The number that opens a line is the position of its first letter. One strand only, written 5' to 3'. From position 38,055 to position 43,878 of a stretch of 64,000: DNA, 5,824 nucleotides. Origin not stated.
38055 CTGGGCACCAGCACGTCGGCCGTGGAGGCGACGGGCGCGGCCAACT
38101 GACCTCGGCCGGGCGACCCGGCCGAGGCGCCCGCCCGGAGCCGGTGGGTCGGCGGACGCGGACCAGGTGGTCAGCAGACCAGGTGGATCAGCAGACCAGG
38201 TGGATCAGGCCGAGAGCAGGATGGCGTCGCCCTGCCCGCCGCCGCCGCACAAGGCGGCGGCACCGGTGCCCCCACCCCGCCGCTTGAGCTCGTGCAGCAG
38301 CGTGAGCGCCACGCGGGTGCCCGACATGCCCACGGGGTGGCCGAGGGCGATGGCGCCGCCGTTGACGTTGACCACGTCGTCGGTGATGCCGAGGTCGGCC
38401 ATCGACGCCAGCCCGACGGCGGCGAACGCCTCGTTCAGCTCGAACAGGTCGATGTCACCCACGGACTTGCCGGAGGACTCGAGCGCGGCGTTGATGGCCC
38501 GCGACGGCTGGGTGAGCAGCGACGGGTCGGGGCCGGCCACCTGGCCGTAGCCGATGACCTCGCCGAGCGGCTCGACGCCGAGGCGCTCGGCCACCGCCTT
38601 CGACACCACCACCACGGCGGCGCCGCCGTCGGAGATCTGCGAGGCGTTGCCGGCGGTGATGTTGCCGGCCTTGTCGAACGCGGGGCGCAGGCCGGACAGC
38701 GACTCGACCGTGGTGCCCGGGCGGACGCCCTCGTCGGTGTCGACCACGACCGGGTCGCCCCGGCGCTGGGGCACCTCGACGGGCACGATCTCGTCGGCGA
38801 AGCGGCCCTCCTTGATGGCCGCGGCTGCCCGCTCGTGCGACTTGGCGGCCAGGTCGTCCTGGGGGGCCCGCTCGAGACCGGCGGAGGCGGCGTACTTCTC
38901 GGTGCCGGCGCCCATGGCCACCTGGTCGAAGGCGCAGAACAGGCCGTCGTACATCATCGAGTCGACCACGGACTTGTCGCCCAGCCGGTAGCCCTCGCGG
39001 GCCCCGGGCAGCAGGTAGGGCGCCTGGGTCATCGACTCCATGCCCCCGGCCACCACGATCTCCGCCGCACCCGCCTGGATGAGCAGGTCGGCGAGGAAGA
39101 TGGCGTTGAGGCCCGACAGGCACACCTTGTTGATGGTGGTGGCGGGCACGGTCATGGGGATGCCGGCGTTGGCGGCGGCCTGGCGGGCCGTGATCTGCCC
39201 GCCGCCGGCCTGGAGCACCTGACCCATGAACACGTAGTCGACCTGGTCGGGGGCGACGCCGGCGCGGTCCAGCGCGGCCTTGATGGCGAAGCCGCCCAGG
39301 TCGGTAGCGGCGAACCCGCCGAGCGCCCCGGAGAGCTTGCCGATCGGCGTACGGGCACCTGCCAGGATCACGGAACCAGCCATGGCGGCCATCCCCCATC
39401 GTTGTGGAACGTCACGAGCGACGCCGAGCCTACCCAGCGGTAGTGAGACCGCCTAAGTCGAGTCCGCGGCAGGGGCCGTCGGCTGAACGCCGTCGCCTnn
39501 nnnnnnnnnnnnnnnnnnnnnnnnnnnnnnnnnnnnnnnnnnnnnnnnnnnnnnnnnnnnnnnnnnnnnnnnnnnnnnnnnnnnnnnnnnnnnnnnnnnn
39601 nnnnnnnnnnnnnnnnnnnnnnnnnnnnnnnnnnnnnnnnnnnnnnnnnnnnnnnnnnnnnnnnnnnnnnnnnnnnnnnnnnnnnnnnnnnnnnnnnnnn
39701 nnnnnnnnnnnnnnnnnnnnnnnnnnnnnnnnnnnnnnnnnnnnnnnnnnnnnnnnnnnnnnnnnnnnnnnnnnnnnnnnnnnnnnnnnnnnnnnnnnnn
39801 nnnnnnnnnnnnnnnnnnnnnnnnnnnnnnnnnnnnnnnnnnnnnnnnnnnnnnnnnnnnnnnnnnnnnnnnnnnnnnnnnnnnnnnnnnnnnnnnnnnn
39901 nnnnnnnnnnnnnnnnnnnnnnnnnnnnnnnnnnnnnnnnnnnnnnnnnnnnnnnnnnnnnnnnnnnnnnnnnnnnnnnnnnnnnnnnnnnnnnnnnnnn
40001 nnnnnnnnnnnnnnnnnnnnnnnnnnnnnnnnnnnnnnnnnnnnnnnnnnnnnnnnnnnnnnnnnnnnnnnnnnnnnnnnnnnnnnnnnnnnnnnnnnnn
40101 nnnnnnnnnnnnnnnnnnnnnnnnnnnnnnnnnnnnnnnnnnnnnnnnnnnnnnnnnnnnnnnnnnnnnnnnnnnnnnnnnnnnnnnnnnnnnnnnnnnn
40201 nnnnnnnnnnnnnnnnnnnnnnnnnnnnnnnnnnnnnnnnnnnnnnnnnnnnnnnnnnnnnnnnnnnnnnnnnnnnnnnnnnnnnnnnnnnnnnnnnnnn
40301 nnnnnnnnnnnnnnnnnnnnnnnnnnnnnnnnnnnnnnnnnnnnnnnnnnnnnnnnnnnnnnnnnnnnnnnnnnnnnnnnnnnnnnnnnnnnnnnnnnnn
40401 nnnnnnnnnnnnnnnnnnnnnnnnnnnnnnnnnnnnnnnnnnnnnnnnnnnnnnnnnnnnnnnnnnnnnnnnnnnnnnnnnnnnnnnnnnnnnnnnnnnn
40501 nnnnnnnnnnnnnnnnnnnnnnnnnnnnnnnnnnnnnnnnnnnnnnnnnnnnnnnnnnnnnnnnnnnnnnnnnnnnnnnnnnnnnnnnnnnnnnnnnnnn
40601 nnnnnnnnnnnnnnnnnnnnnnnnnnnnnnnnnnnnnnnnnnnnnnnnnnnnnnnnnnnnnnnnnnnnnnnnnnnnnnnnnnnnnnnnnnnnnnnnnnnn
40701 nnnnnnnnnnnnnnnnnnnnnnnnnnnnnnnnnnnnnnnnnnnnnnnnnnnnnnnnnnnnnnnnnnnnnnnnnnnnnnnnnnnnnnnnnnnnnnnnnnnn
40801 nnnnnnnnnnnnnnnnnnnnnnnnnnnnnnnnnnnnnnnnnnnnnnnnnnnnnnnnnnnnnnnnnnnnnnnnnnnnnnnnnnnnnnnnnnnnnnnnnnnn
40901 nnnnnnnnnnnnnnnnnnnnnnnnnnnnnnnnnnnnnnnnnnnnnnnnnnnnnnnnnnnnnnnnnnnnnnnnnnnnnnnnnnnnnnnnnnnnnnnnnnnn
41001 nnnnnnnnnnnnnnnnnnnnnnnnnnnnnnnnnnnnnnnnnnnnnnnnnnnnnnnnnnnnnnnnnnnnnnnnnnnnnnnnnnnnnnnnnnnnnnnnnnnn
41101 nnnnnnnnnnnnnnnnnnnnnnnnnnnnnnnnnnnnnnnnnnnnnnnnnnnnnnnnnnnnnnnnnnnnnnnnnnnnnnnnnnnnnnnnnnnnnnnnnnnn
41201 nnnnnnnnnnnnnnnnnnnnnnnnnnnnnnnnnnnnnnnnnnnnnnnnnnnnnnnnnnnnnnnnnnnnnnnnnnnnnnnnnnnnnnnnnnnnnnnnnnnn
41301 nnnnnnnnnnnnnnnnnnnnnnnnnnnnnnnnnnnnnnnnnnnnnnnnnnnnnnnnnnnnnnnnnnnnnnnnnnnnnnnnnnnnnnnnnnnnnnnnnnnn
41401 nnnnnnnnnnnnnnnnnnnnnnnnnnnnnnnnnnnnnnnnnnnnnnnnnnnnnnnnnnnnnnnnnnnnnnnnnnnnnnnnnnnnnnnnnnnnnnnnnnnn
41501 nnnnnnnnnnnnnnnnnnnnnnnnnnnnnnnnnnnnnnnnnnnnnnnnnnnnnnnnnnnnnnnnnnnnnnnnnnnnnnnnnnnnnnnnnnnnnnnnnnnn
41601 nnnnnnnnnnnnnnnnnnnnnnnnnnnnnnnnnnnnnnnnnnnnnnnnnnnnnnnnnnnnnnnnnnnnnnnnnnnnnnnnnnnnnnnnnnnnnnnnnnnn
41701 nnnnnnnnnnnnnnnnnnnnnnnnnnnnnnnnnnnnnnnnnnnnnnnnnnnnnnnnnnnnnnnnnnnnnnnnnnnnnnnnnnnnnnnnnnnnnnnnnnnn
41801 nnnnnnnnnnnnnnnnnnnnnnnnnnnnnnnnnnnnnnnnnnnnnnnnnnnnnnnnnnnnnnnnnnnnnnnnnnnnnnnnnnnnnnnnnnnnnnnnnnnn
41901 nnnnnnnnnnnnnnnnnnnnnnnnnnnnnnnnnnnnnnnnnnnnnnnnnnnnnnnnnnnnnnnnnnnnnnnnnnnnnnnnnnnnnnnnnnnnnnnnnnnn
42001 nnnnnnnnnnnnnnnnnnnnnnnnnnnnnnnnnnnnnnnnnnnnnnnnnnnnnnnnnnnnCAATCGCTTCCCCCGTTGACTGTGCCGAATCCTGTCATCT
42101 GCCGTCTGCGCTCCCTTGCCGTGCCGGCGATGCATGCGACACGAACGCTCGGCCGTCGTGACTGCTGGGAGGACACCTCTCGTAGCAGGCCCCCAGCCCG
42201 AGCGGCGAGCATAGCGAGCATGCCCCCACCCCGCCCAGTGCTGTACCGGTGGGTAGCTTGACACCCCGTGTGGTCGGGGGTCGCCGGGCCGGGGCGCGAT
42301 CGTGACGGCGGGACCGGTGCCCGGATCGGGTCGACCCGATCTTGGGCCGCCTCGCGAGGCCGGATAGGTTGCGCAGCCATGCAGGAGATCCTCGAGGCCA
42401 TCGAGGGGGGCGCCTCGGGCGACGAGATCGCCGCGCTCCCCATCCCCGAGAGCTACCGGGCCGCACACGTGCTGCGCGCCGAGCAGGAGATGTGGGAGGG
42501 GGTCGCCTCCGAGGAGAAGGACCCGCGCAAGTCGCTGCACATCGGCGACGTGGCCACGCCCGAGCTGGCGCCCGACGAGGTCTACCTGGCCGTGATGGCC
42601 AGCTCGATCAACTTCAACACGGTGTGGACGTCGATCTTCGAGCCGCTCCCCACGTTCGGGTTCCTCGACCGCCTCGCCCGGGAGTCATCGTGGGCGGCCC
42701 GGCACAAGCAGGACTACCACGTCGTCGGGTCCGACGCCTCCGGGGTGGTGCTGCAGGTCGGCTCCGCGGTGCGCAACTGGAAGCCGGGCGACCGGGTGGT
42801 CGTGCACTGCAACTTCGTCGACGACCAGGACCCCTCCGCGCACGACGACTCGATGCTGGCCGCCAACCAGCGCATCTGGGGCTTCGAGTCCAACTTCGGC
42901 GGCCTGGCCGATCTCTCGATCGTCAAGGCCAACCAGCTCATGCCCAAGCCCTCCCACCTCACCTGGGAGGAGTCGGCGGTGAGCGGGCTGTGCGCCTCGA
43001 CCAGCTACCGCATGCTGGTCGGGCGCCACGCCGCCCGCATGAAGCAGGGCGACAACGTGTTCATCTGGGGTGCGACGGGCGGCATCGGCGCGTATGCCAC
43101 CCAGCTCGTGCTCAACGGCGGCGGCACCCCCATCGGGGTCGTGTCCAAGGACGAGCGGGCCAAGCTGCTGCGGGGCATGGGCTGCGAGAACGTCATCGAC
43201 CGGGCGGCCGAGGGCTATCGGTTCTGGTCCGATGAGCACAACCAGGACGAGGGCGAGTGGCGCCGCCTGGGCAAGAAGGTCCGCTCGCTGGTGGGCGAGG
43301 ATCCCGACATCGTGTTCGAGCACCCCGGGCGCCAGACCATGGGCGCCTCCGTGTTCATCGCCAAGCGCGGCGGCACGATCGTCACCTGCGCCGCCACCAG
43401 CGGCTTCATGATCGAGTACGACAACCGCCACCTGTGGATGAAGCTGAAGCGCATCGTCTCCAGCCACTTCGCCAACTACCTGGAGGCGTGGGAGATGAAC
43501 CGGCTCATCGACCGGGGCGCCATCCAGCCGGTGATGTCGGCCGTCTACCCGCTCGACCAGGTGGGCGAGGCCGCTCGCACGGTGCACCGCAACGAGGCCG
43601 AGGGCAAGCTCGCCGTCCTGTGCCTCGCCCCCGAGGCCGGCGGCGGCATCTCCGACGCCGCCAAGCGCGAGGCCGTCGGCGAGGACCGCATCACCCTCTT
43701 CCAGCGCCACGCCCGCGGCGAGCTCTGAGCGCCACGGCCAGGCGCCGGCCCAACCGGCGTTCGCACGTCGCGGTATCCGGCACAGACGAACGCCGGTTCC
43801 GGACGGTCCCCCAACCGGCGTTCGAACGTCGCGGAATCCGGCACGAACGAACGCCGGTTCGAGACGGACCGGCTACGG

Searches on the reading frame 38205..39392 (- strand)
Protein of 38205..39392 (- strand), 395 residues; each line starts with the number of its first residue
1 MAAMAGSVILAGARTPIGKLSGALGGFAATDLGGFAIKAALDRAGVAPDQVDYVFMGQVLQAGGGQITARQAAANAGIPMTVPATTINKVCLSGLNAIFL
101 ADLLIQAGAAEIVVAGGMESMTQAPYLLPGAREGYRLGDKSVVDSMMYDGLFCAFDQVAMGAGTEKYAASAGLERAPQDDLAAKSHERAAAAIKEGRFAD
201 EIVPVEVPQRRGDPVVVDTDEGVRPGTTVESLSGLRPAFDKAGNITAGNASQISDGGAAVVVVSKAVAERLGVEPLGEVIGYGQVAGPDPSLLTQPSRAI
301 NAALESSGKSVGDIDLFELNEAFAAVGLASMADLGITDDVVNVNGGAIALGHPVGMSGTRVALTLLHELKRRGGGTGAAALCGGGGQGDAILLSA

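Call 6: search_protein_families(library=pfam, proteins=[window:38205-39392:-], max_evalue=0.01)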
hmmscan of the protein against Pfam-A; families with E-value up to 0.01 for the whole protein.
window:38205-39392:- (395 aa): 5 families
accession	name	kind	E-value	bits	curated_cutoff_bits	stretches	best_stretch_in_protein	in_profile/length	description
PF00108.29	Thiolase_N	-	1.5e-94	316.6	26.4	1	8-265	2-259/260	Thiolase, N-terminal domain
PF02803.24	Thiolase_C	-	3.5e-42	143.4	27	1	274-394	2-122/123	Thiolase, C-terminal domain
PF22691.2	Thiolase_C_1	-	1.7e-05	25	28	0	293-337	17-61/144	Thiolase C-terminal domain-like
PF07451.17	SpoVAD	-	0.001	18.3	22.1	1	34-116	56-131/329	Stage V sporulation protein AD (SpoVAD)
PF12704.14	MacB_PCD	-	0.0031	18.2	27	1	203-282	66-143/207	MacB-like periplasmic core domain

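Call 7: search_protein_families(library=ncbifam, proteins=[window:38205-39392:-], max_evalue=0.01)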
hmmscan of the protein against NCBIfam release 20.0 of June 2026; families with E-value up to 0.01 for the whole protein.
window:38205-39392:- (395 aa): 50 families (the best 25 are shown)
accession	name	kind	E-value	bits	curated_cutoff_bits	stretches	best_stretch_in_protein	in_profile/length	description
NF006086.0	PRK08235.1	equivalog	1.6e-151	504.9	526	1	4-393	1-390/393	acetyl-CoA C-acetyltransferase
TIGR01930.1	AcCoA-C-Actrans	subfamily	3e-131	437.9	240.55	1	9-393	1-384/385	acetyl-CoA C-acyltransferase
NF004206.0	PRK05656.1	subfamily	4.3e-125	417.8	688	1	5-392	2-389/392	acetyl-CoA C-acetyltransferase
NF005404.0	PRK06954.1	subfamily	1.8e-113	379.5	687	1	8-391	10-392/397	acetyl-CoA C-acetyltransferase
NF042967.1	AcCoAtase_PhaA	equivalog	3e-110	369.1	740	1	7-392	4-392/396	acetyl-CoA acetyltransferase PhaA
NF006552.0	PRK09051.1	subfamily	7.8e-108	361.2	565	1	7-393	6-392/395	beta-ketothiolase BktB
NF004853.0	PRK06205.1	subfamily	1.8e-97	326.9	551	1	7-392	4-399/404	acetyl-CoA C-acetyltransferase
NF042999.1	bketothiol_BktB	equivalog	4.3e-96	322.5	725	1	8-392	6-390/394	beta-ketothiolase BktB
NF006551.0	PRK09050.1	subfamily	2e-93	313.6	605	1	7-393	4-398/401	3-oxoadipyl-CoA thiolase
NF005805.0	PRK07661.1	equivalog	1.3e-92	310.7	633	1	4-391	1-386/391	acetyl-CoA C-acetyltransferase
TIGR02430.1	pcaF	equivalog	1.6e-90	304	597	1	9-393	5-397/400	3-oxoadipyl-CoA thiolase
NF005152.0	PRK06633.1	equivalog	8.8e-89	297.8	675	1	9-391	7-387/392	acetyl-CoA C-acetyltransferase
NF004983.0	PRK06366.1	equivalog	8.8e-86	288.3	627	1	7-393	4-384/388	acetyl-CoA C-acetyltransferase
NF005077.0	PRK06504.1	subfamily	2.5e-82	277.1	590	1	4-389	1-383/390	acetyl-CoA C-acetyltransferase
NF005033.0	PRK06445.1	equivalog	2e-81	274.2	511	1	30-393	34-392/395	acetyl-CoA C-acetyltransferase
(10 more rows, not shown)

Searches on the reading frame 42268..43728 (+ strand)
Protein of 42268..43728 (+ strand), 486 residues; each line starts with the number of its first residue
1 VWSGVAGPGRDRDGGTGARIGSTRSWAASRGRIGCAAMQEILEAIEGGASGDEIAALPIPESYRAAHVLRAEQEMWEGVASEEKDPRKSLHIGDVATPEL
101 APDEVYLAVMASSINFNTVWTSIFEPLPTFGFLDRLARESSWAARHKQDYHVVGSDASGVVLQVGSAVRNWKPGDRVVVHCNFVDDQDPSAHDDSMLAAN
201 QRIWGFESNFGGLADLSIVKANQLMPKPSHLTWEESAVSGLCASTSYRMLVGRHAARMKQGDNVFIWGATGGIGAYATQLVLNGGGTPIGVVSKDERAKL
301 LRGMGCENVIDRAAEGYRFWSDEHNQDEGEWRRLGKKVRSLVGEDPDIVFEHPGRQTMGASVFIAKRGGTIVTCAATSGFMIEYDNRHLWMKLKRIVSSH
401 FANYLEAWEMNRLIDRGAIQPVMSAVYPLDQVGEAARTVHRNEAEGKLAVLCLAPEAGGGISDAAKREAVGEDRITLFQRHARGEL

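Call 83: search_protein_families(library=pfam, proteins=[window:42268-43728:+], max_evalue=0.00001)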
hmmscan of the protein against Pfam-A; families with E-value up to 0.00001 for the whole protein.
window:42268-43728:+ (486 aa): 3 families
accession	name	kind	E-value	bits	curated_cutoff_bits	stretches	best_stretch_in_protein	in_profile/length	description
PF00107.32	ADH_zinc_N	-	2e-13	50.9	31.8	1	272-408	1-120/129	Zinc-binding dehydrogenase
PF08240.17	ADH_N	-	6.3e-13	49.3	23.5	1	102-228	2-103/104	Alcohol dehydrogenase GroES-like domain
PF13602.12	ADH_zinc_N_2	-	1.9e-08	35.8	27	1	343-450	21-134/134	Zinc-binding dehydrogenase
